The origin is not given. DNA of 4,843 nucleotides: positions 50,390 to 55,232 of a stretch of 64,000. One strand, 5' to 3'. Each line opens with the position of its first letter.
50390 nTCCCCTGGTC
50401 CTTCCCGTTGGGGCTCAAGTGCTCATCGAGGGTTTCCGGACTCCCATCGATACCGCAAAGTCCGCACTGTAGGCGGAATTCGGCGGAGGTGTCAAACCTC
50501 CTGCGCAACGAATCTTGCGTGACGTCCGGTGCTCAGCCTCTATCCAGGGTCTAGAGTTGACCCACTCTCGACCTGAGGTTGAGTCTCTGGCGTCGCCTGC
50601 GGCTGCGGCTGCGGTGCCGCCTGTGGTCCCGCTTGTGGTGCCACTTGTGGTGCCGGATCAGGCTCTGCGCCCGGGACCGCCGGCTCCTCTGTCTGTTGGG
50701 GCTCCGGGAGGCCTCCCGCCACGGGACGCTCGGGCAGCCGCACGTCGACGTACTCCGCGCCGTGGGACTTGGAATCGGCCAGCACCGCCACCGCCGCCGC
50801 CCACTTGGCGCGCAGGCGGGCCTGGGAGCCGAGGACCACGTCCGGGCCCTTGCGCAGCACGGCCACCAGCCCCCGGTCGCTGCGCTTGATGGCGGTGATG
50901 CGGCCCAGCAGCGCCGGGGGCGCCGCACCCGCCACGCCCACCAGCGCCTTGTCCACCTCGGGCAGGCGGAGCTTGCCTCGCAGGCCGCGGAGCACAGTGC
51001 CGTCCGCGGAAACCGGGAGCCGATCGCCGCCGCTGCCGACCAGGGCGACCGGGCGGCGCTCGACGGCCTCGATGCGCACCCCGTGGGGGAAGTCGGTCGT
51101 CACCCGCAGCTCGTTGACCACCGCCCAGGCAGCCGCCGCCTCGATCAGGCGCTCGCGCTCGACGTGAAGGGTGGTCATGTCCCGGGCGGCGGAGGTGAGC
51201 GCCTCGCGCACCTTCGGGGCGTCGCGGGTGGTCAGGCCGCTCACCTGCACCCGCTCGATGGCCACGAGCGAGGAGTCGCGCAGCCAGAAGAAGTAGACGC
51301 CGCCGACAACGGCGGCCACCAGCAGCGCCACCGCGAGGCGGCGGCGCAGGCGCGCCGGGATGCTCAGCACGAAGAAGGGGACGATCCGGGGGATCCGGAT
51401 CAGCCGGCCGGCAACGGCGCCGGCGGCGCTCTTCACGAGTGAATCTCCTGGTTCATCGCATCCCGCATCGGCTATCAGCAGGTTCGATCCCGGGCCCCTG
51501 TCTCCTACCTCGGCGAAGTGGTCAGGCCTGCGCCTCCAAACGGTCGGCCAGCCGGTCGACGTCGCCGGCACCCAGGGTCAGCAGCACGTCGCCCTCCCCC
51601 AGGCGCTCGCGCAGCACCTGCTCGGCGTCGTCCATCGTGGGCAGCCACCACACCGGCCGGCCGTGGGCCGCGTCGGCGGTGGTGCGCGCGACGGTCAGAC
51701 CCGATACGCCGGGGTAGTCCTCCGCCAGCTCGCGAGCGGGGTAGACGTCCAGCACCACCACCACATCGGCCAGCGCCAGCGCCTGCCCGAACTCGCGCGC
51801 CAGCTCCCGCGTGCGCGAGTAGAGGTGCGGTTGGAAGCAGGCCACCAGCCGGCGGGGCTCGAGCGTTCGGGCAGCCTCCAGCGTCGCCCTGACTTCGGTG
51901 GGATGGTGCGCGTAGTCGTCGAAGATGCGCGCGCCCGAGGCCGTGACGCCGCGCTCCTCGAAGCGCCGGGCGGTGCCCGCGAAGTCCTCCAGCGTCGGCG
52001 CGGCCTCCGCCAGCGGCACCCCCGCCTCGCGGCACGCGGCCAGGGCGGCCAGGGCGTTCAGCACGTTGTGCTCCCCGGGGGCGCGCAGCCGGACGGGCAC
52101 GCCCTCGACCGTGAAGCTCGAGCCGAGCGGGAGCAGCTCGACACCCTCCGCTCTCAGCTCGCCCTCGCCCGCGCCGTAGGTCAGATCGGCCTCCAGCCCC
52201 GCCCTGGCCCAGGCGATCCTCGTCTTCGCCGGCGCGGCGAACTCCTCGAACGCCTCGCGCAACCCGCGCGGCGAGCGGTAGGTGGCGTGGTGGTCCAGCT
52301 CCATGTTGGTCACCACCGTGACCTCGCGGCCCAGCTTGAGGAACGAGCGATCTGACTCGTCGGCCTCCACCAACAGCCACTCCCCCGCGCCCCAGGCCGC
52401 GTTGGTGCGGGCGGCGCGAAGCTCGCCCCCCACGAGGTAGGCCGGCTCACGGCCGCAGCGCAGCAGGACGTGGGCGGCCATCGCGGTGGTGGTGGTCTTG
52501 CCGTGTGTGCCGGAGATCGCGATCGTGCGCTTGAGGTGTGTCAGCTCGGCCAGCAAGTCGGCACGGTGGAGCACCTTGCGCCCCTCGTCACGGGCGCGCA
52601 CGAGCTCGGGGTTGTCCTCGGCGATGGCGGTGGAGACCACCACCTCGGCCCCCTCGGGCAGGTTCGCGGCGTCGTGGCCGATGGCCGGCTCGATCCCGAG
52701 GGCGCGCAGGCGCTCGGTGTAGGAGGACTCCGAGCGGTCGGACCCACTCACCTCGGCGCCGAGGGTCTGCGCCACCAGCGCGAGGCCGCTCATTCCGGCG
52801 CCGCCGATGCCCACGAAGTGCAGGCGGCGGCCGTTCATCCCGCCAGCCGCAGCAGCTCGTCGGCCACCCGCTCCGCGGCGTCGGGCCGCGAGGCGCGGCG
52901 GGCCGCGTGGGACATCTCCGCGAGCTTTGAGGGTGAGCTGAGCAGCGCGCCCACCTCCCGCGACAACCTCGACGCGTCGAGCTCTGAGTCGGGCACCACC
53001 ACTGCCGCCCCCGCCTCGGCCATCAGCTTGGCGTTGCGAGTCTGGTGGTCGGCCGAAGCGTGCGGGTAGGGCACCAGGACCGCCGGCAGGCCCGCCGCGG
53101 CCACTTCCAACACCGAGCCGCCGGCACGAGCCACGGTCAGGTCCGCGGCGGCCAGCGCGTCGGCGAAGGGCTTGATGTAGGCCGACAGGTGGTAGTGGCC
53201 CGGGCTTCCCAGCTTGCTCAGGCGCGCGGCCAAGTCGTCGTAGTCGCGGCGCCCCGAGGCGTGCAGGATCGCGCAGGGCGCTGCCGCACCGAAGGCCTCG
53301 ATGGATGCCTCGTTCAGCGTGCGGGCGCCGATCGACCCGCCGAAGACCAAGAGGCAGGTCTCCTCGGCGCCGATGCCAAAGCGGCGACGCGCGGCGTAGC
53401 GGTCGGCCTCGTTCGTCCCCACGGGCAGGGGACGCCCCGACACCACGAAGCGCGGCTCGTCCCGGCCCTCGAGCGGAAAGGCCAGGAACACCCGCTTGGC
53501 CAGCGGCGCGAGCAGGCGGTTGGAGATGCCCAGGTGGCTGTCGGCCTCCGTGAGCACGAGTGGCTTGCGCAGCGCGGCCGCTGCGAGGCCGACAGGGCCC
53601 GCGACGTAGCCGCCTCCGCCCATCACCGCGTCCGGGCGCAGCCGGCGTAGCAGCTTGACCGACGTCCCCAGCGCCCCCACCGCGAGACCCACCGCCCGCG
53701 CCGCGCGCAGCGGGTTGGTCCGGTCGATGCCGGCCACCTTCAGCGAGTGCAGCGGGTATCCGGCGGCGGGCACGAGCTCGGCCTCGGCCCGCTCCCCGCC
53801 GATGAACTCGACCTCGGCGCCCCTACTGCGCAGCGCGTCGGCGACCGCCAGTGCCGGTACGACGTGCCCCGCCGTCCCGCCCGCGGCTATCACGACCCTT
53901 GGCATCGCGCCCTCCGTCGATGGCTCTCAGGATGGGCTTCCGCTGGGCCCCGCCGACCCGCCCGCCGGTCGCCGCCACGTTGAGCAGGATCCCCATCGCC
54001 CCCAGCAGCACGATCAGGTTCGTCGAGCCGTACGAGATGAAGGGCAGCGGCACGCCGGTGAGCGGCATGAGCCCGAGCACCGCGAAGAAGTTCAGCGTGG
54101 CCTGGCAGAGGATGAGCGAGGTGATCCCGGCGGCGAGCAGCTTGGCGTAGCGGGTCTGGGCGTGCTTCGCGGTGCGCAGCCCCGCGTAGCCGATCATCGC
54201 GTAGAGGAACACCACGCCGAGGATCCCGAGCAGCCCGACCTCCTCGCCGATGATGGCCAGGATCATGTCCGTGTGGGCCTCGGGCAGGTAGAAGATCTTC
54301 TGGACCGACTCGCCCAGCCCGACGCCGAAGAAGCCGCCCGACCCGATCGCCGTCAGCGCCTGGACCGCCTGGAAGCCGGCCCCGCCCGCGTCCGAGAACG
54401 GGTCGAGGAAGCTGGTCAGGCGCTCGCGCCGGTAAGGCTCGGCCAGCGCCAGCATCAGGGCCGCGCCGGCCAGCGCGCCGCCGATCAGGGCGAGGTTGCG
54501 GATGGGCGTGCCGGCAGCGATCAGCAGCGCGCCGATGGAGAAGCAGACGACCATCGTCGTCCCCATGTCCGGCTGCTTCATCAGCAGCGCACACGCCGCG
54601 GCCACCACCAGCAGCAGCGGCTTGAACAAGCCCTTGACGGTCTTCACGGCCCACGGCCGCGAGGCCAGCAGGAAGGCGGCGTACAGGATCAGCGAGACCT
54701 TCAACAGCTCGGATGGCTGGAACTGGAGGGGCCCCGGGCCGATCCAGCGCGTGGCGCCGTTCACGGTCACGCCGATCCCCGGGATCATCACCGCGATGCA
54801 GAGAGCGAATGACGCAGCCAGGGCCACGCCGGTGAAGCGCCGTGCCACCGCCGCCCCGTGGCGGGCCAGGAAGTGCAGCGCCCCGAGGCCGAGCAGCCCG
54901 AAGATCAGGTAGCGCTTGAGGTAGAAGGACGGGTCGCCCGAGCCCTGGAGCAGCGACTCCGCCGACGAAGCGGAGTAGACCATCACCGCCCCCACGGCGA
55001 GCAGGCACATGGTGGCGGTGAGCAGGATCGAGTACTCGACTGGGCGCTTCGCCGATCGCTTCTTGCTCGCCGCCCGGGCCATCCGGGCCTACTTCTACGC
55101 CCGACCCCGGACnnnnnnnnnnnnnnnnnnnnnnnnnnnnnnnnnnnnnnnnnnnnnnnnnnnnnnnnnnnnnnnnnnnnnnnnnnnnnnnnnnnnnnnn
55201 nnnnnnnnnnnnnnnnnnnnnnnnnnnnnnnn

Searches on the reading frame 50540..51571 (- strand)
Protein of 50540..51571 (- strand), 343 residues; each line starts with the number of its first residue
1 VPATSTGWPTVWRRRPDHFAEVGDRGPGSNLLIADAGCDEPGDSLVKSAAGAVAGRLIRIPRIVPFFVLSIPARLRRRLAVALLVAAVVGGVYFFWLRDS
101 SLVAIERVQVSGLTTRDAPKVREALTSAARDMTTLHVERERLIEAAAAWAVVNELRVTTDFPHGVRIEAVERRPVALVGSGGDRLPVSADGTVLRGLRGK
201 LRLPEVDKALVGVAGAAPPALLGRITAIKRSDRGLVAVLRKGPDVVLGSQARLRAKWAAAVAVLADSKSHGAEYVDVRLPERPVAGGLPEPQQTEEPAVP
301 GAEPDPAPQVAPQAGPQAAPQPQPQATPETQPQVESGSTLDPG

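Call 39: search_protein_families(library=pfam, proteins=[window:50540-51571:-], max_evalue=0.00001)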
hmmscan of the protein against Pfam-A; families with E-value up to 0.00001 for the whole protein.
window:50540-51571:- (343 aa): 1 family
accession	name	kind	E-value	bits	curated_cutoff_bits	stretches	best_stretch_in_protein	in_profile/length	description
PF03799.20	FtsQ_DivIB_C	-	1.3e-07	32.9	21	1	177-278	2-114/114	Cell division protein FtsQ/DivIB, C-terminal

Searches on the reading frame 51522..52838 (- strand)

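Call 39: search_protein_families(library=pfam, proteins=[window:51522-52838:-], max_evalue=0.00001)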
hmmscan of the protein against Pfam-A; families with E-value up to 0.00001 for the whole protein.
window:51522-52838:- (438 aa): 3 families
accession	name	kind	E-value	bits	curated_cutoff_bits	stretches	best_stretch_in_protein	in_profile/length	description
PF01225.30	Mur_ligase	-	1.4e-26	93.1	21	1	6-103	2-94/95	Mur ligase family, catalytic domain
PF02875.26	Mur_ligase_C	-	1.5e-20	74.7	28.4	1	291-425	1-127/127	Mur ligase, glutamate ligase domain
PF08245.18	Mur_ligase_M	-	6.5e-10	39.7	24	1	108-269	1-200/200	Mur ligase middle domain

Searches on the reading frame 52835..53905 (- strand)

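Call 38: search_protein_families(library=pfam, proteins=[window:52835-53905:-], max_evalue=0.00001)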
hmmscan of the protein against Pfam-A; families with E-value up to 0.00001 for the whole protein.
window:52835-53905:- (356 aa): 3 families
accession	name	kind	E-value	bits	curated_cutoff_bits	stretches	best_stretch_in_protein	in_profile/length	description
PF04101.22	Glyco_tran_28_C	-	7.8e-32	111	22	1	185-347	2-166/166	Glycosyltransferase family 28 C-terminal domain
PF03033.26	Glyco_transf_28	-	1.1e-27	97.2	26.2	1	4-140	1-138/139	Glycosyltransferase family 28 N-terminal domain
PF13579.12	Glyco_trans_4_4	-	1.3e-06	29.3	29.7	1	18-135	7-120/158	Glycosyl transferase 4-like domain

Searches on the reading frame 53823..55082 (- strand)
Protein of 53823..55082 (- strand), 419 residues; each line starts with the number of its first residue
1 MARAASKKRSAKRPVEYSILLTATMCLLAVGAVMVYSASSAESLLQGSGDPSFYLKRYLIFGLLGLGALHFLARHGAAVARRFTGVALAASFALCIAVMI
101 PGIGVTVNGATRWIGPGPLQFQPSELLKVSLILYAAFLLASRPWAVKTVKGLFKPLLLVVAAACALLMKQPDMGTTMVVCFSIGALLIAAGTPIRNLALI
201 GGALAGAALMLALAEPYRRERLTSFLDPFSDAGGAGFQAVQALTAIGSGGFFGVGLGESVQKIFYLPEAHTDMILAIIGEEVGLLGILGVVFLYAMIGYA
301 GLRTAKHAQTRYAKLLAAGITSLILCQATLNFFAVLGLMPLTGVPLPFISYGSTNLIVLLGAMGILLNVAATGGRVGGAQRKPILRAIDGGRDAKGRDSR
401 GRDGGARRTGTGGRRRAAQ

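Call 38: search_protein_families(library=pfam, proteins=[window:53823-55082:-], max_evalue=0.00001)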
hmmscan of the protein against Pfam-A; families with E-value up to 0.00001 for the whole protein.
window:53823-55082:- (419 aa): 1 family
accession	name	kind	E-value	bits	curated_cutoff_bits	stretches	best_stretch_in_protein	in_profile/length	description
PF01098.24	FTSW_RODA_SPOVE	-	7.6e-94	315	26.4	1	21-371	4-352/356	Cell cycle protein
